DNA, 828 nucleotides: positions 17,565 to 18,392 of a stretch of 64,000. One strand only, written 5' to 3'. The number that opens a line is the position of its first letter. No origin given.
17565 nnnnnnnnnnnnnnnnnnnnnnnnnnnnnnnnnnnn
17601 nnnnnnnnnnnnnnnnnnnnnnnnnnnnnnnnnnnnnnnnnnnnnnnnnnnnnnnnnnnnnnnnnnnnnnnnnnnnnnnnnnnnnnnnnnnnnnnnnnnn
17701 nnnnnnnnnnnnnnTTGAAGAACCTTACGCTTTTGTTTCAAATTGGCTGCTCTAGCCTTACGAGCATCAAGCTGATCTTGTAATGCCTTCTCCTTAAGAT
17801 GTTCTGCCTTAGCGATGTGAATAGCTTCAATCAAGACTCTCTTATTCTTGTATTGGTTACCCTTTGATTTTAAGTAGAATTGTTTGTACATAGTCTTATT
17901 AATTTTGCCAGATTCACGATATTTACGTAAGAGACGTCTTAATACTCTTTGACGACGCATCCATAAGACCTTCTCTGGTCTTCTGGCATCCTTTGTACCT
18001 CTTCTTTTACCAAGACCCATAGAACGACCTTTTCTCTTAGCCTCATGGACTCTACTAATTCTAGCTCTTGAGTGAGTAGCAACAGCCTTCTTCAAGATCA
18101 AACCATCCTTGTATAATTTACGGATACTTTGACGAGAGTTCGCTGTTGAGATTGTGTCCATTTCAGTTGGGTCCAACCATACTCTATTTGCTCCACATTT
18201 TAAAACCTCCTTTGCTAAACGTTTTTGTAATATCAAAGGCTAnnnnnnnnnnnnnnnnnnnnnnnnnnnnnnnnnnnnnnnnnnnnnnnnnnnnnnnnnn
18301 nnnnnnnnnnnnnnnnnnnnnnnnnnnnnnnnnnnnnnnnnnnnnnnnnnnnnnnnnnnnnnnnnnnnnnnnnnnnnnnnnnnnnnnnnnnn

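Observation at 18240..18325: RPL19 initiator ATG sits alone in a 3-nt first exon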

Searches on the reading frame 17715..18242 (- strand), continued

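Call 26: search_solved_structures(query=window:17715-18242:-, show_alignments=3, max_evalue=1e-20)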
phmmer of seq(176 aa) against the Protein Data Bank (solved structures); distinct sequences matched with E-value up to 1e-20: 67 (the best 60 are shown).
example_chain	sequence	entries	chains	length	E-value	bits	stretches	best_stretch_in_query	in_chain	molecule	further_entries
5xxb_Q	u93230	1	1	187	1.1e-65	224.2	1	1-174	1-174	Ribosomal protein eL19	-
4v3p_LT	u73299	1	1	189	1.2e-61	211.2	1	3-173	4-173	Ribosomal protein L19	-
8jiv_CR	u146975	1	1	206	1.5e-61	210.8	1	3-173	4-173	Ribosomal protein L19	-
4v7e_CR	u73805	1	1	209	1.6e-61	210.7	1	3-173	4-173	60S ribosomal protein L19E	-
8ip8_LA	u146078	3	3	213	3.3e-61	209.7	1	3-171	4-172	60S ribosomal protein eL19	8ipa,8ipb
3j79_T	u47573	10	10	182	7.1e-60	205.4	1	1-174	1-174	60S ribosomal protein eL19 | 60S ribosomal protein L19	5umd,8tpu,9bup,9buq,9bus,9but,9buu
3jbn_AT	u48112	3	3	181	2e-59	203.9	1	3-174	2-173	60S ribosomal protein eL19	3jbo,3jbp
9vtg_LW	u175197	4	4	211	3.3e-59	203.2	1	3-168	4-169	Ribosomal protein L19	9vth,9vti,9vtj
7qiw_T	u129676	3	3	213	3.4e-59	203.1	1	3-169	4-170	Ribosomal protein L19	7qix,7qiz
8azw_H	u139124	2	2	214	3.4e-59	203.1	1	3-168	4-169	eL19 (60S ribosomal protein L19) | Ribosomal protein L19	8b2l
4v8p_BO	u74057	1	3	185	4.7e-59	202.7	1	3-172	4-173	RPL19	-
9axt_Bd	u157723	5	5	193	3.7e-58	199.8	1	4-172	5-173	Large ribosomal subunit protein eL19B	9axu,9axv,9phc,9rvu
9eho_R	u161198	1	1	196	5.5e-58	199.2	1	3-172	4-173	Ribosomal protein L19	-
9ygm_LR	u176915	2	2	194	5.5e-58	199.2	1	3-173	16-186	60S ribosomal protein eL19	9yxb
8esq_R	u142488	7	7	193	5.7e-58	199.2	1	4-172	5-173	60S ribosomal protein L19-A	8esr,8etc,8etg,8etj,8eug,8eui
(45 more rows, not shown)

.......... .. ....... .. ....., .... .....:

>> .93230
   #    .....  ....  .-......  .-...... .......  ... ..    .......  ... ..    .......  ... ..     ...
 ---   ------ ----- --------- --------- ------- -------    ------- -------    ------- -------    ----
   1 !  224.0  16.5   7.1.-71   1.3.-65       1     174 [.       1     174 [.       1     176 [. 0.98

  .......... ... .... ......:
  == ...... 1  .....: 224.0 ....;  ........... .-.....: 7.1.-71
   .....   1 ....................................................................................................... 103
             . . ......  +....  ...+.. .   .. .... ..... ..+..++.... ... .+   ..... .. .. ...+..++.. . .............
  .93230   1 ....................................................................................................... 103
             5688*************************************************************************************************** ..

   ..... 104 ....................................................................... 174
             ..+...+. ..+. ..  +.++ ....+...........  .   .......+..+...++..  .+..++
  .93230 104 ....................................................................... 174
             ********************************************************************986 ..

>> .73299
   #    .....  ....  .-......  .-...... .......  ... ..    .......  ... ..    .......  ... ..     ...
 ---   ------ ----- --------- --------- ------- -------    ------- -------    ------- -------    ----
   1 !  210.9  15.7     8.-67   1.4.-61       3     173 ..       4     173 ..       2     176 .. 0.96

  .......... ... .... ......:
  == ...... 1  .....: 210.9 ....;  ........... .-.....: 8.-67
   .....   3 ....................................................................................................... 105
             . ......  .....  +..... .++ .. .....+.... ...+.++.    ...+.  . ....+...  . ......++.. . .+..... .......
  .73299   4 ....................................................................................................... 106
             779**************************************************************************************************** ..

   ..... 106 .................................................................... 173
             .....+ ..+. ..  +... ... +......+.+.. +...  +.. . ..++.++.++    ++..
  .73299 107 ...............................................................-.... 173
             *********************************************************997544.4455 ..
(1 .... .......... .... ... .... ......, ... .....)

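Call 27: search_protein_families(library=pfam, proteins=[window:17715-18242:-, window:17715-18161:-])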
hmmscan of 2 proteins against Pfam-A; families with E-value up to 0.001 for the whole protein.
seq(176 aa): 2 families
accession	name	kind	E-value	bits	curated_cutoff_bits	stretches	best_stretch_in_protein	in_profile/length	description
PF25476.1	Ribosomal_L19e_C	-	2.4e-31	108.2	25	1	56-143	2-89/91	Ribosomal protein L19e, C-terminal domain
PF01280.26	Ribosomal_L19e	-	1.4e-24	86.2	25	1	4-53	3-52/53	Ribosomal protein L19e, N-terminal domain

seq(149 aa): 2 families
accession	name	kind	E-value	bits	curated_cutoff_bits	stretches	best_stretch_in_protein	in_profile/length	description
PF25476.1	Ribosomal_L19e_C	-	1.5e-31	108.9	25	1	29-116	2-89/91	Ribosomal protein L19e, C-terminal domain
PF01280.26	Ribosomal_L19e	-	3.4e-07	30.5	25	1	2-26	28-52/53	Ribosomal protein L19e, N-terminal domain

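Call 28: find_encoding_contigs(protein=P0058, flank=1500, max_places=1)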
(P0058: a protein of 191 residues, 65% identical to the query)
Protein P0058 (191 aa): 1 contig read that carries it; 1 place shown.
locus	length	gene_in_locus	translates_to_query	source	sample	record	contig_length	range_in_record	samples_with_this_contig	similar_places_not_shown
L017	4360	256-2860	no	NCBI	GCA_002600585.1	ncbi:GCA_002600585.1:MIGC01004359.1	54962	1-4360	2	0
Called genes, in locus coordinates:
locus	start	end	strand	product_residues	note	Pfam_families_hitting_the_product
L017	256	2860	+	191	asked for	PF01280:Ribosomal_L19e, PF25476:Ribosomal_L19e_C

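Call 29: find_encoding_contigs(protein=P0019, flank=1500, max_places=1)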
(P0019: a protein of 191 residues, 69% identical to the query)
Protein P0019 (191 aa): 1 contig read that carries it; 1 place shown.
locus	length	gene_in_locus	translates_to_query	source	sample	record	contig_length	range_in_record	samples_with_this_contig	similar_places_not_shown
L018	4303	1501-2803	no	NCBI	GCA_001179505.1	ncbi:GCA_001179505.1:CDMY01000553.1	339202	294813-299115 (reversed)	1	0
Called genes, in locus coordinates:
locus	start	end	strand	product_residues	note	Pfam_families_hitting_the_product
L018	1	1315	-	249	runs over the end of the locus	PF00121:TIM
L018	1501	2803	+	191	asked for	PF01280:Ribosomal_L19e, PF25476:Ribosomal_L19e_C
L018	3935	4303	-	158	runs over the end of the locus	-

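Call 30: find_encoding_contigs(protein=P0067, flank=1500, max_places=1)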
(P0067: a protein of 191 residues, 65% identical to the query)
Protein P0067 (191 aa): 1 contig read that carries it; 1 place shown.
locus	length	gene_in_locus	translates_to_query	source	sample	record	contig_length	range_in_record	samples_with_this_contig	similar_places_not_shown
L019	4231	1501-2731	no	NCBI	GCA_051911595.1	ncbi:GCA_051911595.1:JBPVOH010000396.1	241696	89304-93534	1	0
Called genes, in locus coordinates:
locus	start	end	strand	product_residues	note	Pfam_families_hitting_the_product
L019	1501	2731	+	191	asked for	PF01280:Ribosomal_L19e, PF25476:Ribosomal_L19e_C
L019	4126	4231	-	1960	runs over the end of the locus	-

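Call 46: list_cluster_members(proteins=[P0016])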
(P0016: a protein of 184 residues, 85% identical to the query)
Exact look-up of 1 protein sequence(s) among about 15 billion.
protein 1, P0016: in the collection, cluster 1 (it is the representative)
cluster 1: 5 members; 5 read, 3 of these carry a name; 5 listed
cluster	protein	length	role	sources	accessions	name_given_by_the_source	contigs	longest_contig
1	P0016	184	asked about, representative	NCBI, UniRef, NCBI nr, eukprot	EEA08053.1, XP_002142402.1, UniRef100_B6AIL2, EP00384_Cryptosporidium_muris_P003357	60S ribosomal protein L19, putative [Cryptosporidium muris RN66] | 60S ribosomal protein L19, putative n=1 Tax=Cryptosporidium muris (strain RN66) ... | XP_002142402.1 60S ribosomal protein L19 [Cryptosporidium muris RN66]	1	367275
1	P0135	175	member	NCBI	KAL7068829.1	putative 60S ribosomal protein L19, partial [Cryptosporidium serpentis]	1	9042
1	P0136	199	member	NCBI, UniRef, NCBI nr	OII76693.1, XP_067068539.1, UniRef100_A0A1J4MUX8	60s ribosomal protein L19 [Cryptosporidium andersoni] | 60s ribosomal protein L19 n=1 Tax=Cryptosporidium andersoni TaxID=117008 ...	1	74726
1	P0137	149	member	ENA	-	-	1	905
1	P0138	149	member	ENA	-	-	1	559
